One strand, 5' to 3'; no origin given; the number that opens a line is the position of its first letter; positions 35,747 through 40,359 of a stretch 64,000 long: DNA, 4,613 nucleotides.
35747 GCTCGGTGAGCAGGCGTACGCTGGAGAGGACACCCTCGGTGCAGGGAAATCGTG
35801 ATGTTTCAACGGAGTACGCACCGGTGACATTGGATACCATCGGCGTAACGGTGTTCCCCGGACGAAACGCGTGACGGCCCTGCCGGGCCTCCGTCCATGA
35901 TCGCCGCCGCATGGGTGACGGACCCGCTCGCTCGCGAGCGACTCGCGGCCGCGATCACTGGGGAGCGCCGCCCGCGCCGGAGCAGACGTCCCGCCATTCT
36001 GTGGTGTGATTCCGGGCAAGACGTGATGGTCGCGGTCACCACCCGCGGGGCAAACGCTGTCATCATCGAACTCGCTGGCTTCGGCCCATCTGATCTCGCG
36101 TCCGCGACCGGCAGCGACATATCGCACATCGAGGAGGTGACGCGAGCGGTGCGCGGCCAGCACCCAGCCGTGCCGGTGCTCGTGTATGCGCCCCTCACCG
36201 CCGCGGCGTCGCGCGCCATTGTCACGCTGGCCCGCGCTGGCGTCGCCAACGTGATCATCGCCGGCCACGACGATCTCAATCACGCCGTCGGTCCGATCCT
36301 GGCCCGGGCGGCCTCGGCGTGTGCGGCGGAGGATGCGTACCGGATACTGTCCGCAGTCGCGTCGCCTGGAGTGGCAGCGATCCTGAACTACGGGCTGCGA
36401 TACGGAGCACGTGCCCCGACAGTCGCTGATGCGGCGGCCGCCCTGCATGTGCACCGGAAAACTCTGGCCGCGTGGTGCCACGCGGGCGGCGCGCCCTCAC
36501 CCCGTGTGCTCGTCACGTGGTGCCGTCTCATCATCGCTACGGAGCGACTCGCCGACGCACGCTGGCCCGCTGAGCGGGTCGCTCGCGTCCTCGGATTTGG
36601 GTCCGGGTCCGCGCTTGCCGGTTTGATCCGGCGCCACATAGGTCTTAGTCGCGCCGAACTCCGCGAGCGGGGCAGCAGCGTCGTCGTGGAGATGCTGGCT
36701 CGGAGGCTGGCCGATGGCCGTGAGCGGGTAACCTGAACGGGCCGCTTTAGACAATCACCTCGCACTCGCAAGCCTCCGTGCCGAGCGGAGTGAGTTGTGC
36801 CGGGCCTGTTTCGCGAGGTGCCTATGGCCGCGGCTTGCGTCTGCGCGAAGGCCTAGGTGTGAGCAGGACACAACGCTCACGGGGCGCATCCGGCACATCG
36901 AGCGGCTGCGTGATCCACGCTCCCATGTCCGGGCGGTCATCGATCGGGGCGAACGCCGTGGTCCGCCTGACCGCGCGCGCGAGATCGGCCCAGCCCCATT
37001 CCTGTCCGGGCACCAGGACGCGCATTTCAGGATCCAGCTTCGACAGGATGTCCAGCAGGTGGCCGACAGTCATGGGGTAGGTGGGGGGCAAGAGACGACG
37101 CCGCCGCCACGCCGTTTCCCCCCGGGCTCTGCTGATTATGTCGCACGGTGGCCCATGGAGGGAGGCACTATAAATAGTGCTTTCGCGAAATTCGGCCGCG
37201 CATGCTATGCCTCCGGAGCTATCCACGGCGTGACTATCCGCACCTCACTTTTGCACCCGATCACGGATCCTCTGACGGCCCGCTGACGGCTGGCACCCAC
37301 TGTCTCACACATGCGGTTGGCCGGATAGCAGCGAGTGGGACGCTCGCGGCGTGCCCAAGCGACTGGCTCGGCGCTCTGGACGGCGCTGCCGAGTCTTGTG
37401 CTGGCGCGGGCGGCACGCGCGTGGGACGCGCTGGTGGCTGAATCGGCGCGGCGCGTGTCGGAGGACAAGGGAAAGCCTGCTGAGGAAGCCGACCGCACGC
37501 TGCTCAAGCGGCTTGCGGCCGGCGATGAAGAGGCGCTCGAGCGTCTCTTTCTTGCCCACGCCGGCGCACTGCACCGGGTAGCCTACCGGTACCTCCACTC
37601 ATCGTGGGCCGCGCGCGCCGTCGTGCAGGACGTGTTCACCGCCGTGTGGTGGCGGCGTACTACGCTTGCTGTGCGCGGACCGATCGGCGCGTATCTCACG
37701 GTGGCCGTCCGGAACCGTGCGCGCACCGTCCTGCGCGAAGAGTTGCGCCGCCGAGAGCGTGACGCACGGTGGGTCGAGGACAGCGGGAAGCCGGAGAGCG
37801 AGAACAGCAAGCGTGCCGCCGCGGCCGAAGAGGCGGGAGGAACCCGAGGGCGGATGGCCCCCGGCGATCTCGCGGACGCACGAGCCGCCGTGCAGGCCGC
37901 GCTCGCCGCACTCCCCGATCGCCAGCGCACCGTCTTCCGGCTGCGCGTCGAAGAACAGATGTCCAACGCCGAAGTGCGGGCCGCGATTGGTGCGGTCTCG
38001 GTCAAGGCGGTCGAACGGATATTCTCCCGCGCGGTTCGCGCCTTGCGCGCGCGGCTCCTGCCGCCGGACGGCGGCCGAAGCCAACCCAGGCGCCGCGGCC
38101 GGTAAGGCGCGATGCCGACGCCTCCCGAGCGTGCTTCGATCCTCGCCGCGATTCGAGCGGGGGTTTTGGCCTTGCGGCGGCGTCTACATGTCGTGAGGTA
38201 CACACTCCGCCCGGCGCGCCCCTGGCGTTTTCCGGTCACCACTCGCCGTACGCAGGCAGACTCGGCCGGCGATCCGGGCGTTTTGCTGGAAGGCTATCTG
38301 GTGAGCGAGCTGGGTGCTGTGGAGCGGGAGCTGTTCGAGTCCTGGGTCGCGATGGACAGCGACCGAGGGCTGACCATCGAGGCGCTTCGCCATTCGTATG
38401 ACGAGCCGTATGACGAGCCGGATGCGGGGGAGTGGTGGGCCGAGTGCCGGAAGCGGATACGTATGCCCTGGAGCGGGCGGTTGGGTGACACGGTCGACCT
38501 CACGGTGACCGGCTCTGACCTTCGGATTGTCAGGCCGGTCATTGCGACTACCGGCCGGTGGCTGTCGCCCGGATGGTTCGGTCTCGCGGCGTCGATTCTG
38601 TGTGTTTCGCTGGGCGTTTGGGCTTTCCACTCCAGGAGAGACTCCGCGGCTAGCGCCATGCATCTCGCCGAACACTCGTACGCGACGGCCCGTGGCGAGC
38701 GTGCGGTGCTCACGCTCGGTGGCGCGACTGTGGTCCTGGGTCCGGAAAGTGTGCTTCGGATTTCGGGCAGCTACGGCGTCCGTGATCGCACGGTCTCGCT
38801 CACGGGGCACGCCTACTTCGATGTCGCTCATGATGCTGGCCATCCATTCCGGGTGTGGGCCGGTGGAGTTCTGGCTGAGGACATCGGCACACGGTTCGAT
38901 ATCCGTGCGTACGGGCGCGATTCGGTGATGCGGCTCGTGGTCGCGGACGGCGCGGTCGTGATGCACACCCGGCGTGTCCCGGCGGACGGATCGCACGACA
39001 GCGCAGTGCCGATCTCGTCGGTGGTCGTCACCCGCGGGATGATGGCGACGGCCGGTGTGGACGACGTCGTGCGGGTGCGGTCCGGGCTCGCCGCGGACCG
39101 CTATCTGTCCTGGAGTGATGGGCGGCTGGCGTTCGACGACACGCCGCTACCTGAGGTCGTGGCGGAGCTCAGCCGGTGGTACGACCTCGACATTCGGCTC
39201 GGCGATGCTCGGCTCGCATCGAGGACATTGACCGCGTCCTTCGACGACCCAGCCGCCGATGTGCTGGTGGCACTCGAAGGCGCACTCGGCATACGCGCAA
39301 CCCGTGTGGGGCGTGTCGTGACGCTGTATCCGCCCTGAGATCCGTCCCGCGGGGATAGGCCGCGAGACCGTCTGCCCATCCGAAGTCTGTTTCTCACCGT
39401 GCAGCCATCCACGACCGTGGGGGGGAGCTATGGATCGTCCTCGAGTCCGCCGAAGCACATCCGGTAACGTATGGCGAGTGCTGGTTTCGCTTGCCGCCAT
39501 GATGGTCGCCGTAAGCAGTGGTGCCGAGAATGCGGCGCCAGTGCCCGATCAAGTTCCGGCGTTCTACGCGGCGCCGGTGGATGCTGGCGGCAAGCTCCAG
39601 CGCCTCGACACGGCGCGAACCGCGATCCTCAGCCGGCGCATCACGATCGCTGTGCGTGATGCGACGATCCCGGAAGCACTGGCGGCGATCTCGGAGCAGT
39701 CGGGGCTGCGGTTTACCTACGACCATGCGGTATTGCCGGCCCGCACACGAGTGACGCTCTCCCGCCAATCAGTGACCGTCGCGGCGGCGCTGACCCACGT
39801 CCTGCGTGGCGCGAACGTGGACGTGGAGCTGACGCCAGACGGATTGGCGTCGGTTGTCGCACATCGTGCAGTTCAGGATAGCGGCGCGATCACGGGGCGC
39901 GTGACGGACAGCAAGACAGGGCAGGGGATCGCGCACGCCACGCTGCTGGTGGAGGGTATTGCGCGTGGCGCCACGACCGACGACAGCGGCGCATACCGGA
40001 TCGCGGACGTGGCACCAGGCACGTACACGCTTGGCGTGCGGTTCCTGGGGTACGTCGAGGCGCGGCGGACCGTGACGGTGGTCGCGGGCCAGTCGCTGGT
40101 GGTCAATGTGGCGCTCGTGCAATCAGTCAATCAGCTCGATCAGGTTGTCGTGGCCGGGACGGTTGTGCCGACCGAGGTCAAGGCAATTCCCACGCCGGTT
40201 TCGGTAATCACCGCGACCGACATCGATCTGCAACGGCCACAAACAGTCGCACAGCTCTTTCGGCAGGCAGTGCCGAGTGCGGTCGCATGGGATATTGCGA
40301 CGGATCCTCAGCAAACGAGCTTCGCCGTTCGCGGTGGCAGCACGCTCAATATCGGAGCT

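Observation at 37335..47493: Lasso operon convergent with an ECF sigma / FecR / STN-TonB receptor / secreted S9 peptidase operon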

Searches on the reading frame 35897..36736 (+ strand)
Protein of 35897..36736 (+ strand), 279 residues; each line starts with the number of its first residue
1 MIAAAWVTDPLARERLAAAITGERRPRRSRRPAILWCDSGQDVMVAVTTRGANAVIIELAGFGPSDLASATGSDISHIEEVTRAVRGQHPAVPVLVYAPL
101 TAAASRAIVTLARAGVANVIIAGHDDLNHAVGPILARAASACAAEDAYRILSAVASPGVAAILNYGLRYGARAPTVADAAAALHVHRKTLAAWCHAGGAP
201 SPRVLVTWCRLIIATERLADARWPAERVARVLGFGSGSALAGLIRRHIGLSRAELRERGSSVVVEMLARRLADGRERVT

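Call 4: search_protein_families(library=pfam, proteins=[window:35897-36736:+], max_evalue=0.01)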
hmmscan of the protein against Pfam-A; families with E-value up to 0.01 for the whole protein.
window:35897-36736:+ (279 aa): 2 families
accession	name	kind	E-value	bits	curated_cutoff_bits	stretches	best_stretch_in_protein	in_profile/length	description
PF12833.13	HTH_18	-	1.4e-09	38.6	33.6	1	180-258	2-80/80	Helix-turn-helix domain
PF12728.13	HTH_17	-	0.001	19.7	27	1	175-200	3-28/51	Helix-turn-helix domain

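Call 5: search_protein_families(library=ncbifam, proteins=[window:35897-36736:+], max_evalue=0.01)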
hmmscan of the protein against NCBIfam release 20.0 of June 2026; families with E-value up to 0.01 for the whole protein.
window:35897-36736:+ (279 aa): 2 families
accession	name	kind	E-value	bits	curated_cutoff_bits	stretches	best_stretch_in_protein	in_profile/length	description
NF040475.1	chlor_reg_RclR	equivalog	2.8e-06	26.9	400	1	146-261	166-281/284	reactive chlorine-specific transcriptional regulator RclR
NF006902.0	PRK09393.1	equivalog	0.0013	18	425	1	171-258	234-321/327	transcriptional regulator FtrA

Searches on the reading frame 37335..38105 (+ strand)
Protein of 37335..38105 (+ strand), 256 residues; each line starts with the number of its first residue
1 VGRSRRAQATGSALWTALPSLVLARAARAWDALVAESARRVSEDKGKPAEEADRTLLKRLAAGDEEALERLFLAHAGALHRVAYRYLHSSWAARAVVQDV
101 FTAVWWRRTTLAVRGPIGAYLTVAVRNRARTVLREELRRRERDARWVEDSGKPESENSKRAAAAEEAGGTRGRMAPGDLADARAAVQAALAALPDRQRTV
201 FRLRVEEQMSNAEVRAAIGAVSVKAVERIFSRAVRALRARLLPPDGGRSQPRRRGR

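Call 4: search_protein_families(library=pfam, proteins=[window:37335-38105:+], max_evalue=0.01)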
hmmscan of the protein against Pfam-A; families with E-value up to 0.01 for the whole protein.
window:37335-38105:+ (256 aa): 3 families
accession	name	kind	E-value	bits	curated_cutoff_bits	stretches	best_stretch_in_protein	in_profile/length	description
PF08281.18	Sigma70_r4_2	-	1e-08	35.1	25.7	1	184-237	2-54/54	Sigma-70, region 4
PF04542.20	Sigma70_r2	-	2.1e-06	27.9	24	1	71-136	1-68/71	Sigma-70 region 2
PF04545.22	Sigma70_r4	-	4.8e-06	26.4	24.1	1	189-239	1-50/50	Sigma-70, region 4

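Call 5: search_protein_families(library=ncbifam, proteins=[window:37335-38105:+], max_evalue=0.01)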
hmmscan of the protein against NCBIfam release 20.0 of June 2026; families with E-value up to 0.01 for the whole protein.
window:37335-38105:+ (256 aa): 46 families (the best 25 are shown)
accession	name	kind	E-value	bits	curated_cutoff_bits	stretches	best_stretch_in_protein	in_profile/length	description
TIGR02985.1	Sig70_bacteroi1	subfamily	6.1e-24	85.1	126.4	1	67-241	2-162/162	RNA polymerase sigma-70 factor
TIGR02937.1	sigma70-ECF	superfamily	4.5e-19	68.7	42.9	1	66-241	1-165/165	sigma-70 family RNA polymerase sigma factor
NF009172.0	PRK12519.1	subfamily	1.9e-18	66.7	222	1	47-225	10-176/194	RNA polymerase sigma factor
NF058625.1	sigma_PG0214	equivalog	3.5e-17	62.6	130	1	69-241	7-161/170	GFO_1088 family ECF-type sigma factor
NF009166.1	PRK12513.1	equivalog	9.2e-17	61.4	206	1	48-241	4-186/193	RNA polymerase sigma factor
NF004113.0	PRK05602.1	equivalog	1.2e-16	61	208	1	32-242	11-202/211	RNA polymerase sigma factor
NF008888.0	PRK11922.1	equivalog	2.1e-15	57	204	1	42-241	6-196/231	RNA polymerase sigma factor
NF009176.0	PRK12524.1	equivalog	4.5e-13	49.4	264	1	49-241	9-184/196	RNA polymerase sigma factor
TIGR02983.1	SigE-fam_strep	subfamily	1.9e-12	47.3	141.55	1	64-241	4-158/162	SigE family RNA polymerase sigma factor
NF009168.0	PRK12515.1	subfamily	2.6e-10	40.1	236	1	51-157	7-116/189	RNA polymerase sigma factor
TIGR02984.1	Sig-70_plancto1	subfamily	5.3e-10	39.2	183.75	1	62-240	3-187/189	RNA polymerase sigma-70 factor, Planctomycetaceae-specific subfamily 1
NF009190.0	PRK12538.1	equivalog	7.6e-10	38.9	303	1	49-241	46-219/233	RNA polymerase sigma factor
NF007225.0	PRK09643.1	equivalog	3.8e-09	36.5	190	1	46-242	10-179/204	RNA polymerase sigma factor SigM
NF006550.0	PRK09047.1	equivalog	1.5e-08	34.3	173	1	137-241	78-187/194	RNA polymerase sigma factor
NF009186.0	PRK12534.1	equivalog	2.5e-08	34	267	1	50-168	10-126/187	RNA polymerase sigma factor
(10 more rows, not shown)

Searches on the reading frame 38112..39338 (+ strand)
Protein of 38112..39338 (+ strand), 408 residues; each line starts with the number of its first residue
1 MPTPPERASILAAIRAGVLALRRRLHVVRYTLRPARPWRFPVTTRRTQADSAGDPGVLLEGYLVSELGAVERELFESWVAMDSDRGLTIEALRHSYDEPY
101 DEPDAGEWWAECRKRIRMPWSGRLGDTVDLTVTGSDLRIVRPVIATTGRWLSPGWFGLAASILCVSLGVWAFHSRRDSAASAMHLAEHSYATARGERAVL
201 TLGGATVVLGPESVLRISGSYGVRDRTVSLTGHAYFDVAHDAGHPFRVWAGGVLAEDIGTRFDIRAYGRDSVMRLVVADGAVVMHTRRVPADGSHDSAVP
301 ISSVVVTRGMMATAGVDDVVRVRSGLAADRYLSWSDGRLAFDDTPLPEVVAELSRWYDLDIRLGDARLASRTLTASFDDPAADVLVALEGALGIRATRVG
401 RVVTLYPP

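Call 4: search_protein_families(library=pfam, proteins=[window:38112-39338:+], max_evalue=0.01)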
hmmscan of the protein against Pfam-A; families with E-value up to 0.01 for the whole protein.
window:38112-39338:+ (408 aa): 2 families
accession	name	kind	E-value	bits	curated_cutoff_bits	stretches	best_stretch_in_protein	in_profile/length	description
PF16344.10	FecR_C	-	8.8e-11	42.1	24.4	1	339-404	2-69/70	FecR, C-terminal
PF04773.18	FecR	-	9.1e-11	42.5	24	1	190-282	3-96/97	FecR protein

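Call 5: search_protein_families(library=ncbifam, proteins=[window:38112-39338:+], max_evalue=0.01)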
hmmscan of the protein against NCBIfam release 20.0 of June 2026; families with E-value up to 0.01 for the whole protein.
window:38112-39338:+ (408 aa): 1 family
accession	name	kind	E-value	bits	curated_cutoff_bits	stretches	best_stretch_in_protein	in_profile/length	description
NF007296.1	PRK09774.1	equivalog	2.1e-07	30.4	385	1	188-399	105-303/313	ferric citrate uptake sigma factor regulator FecR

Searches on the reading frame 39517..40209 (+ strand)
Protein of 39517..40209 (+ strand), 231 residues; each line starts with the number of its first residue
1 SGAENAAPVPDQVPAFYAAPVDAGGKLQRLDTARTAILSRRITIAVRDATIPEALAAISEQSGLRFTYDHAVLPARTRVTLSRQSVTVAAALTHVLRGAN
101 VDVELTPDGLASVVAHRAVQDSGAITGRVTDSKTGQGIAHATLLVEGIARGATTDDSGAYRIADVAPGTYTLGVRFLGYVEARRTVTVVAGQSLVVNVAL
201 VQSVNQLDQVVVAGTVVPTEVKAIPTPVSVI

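Call 52: find_homologous_proteins(query=window:39517-40209:+, max_evalue=0.00001)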
Query window:39517-40209:+ (231 aa): 18 proteins with E <= 0.00001 among 4444 candidates.
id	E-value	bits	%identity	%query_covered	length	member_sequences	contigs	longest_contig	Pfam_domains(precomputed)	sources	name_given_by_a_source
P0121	3.4e-106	372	84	97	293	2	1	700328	PF13715.13,PF13620.13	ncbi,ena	-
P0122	2.6e-99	349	79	100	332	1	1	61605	PF13715.13,PF13620.13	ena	-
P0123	1.2e-89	318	71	97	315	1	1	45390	PF13715.13,PF13620.13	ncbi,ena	-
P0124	6.1e-82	293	83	77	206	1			PF13715.13,PF13620.13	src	-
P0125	2.8e-43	166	48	87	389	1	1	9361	PF13715.13,PF07715.21,PF07660.20,PF13620.13,PF09430.17,PF22904.4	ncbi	-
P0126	4.9e-43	166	87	44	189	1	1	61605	PF13715.13,PF13620.13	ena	-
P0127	4.2e-41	159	49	85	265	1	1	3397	PF13715.13,PF14686.13,PF13620.13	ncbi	-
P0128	1.7e-34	138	66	49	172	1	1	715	-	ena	-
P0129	1.9e-34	138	40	90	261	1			PF13715.13,PF14686.13,PF13620.13,PF22904.4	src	-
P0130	4.3e-33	133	44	82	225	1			PF13715.13,PF14686.13,PF13620.13,PF22904.4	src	-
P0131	1.8e-32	131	42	85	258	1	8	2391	PF13715.13,PF14686.13,PF13620.13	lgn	-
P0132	8.1e-28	116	68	43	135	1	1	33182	-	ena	-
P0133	8.4e-24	103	42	69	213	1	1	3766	PF13715.13,PF13620.13,PF22904.4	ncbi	-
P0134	4.8e-15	74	42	46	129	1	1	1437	PF13715.13,PF13620.13,PF22904.4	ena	-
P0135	5.7e-12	64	35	49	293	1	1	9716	PF13715.13,PF07715.21,PF13620.13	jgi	jgi:hypothetical protein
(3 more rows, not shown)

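Call 60: predict_structure(alignment_id=A3)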
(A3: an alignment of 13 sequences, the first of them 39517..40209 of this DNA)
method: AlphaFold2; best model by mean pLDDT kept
length: 231 residues; sequences in the alignment: 13
mean_pLDDT: 80.5   pTM: 0.50
mean pLDDT of the five models: 80.5, 79.8, 79.3, 78.1, 71.4
residues with pLDDT >= 90: 114; 70-90: 66; 50-70: 15; < 50: 36
segments of 3 or more residues with pLDDT < 50: 1-10, 206-226, 228-231
pLDDT, mean of each block of 10 residues (from residue 1): 37 82 70 91 93 94 90 81 92 89 89 74 87 95 87 94 88 93 90 91 61 43 44 36
secondary structure, 60 per line:
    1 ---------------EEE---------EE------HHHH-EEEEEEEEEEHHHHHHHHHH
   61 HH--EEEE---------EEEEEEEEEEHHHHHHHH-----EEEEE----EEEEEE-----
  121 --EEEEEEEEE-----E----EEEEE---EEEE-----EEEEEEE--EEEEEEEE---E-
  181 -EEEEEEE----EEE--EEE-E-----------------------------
elements in order: E16-18 H36-39 E41-50 H51-62 E65-68 E78-87 H88-95 E101-105 E110-115 E123-131 E142-146 E150-153 E159-165 E168-175 E182-188 E193-195 E198-200

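Call 63: fold_search(model_id=the predicted structure, library=pdb)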
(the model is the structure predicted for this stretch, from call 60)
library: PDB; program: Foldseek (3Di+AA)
matches with E <= 10: 955; with E <= 0.001: 69
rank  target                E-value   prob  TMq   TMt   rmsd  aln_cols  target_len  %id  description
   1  2nsm                  1.3e-07  1.00  0.32  0.19   1.4        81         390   34  Crystal structure of the human carboxypeptidase N (Kininase I) catalytic domain (released 2007-04-24)
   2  5aq0_B                1.4e-07  1.00  0.33  0.88   1.3        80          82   36  The structure of the Transthyretin-like domain of the first catalytic domain of the HUMAN Carboxypeptidase D (released 2016-09-28)
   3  5aq0_A                5.6e-07  1.00  0.29  0.78   2.8        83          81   36  The structure of the Transthyretin-like domain of the first catalytic domain of the HUMAN Carboxypeptidase D (released 2016-09-28)
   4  1qmu_A                6.3e-07  1.00  0.33  0.20   1.1        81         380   33  Duck carboxypeptidase D domain II (released 2000-10-13)
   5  8fia_A                2.2e-06  1.00  0.33  0.04   1.4        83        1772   22  The structure of fly Teneurin self assembly (released 2023-05-03)
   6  3mn8_A                3.2e-06  1.00  0.33  0.20   6.0       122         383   22  Structure of Drosophila melanogaster carboxypeptidase D isoform 1B short (released 2010-07-28)
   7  3mn8_D                3.8e-06  1.00  0.32  0.20   5.9       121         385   22  Structure of Drosophila melanogaster carboxypeptidase D isoform 1B short (released 2010-07-28)
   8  3mn8_C                6.5e-06  1.00  0.33  0.20   6.0       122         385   22  Structure of Drosophila melanogaster carboxypeptidase D isoform 1B short (released 2010-07-28)
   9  6hif_Y                7.4e-06  1.00  0.30  0.77   1.7        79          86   24  Kuenenia stuttgartiensis hydrazine dehydrogenase complex (released 2019-04-17)
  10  3mn8_B                9.3e-06  1.00  0.32  0.20   6.0       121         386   22  Structure of Drosophila melanogaster carboxypeptidase D isoform 1B short (released 2010-07-28)
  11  4fl4_I                9.9e-06  1.00  0.29  0.22   6.5       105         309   18  Scaffoldin conformation and dynamics revealed by a ternary complex from the Clostridium thermocellum cellulosome (released 2012-06-27)
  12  4fl4_C                1.3e-05  1.00  0.31  0.24   6.1       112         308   18  Scaffoldin conformation and dynamics revealed by a ternary complex from the Clostridium thermocellum cellulosome (released 2012-06-27)
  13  4wi0_B                1.8e-05  1.00  0.27  0.39   4.0        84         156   25  Crystal structure of Coh3ScaB-XDoc_M2ScaA complex: A C-terminal interface mutant of type II Cohesin-X-Dockerin complex (released 2015-10-07)
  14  9hfj                  2.0e-05  1.00  0.26  0.72   4.0        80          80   25  Crystal structure of the NTE domain of SusCdex (BT3090) dextran transporter (released 2025-11-26)
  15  5k39_B                2.0e-05  1.00  0.28  0.41   3.6        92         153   21  THE TYPE II COHESIN DOCKERIN COMPLEX FROM CLOSTRIDIUM THERMOCELLUM (released 2017-03-29)
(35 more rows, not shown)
